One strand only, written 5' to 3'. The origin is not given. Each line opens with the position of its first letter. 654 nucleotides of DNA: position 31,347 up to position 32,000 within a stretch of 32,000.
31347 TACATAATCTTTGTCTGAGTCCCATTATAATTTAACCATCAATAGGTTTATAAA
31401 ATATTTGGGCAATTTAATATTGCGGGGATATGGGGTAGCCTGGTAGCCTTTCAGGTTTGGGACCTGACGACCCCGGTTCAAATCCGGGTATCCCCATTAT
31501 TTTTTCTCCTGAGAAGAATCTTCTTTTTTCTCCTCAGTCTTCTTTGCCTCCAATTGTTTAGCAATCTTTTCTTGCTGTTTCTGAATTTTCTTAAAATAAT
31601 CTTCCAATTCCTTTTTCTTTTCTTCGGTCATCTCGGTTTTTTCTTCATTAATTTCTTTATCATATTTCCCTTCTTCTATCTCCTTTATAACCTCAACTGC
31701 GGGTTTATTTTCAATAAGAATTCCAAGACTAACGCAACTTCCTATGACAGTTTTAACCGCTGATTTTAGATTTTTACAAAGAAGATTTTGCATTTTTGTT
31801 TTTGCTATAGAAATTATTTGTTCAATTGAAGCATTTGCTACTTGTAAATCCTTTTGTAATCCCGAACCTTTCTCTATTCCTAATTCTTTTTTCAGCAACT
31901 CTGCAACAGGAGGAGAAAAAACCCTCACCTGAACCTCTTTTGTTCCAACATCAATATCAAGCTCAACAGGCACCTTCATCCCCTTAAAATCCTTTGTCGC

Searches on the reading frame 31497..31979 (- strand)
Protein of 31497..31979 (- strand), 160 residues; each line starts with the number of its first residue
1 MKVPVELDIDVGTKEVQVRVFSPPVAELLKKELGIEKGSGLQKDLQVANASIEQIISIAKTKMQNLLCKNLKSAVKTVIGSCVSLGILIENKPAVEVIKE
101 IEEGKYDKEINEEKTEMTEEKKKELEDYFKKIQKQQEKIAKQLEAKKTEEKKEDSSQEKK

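Call 9: search_protein_families(library=pfam, proteins=[window:31497-31979:-], max_evalue=0.01)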
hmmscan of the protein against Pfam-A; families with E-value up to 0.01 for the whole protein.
window:31497-31979:- (160 aa): 2 families
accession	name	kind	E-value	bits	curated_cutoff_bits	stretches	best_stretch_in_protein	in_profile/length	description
PF00298.24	Ribosomal_L11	-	1.2e-19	71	21.4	1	22-88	2-68/69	Ribosomal protein L11, RNA binding domain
PF12212.14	PAZ_2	-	0.0089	16.3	23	0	54-150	20-111/127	PAZ domain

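Call 60: find_encoding_contigs(protein=window:31497-31979:-, flank=10000, max_places=2)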
Protein window:31497-31979:- (160 aa): no gene with exactly this product is on record in the collection.
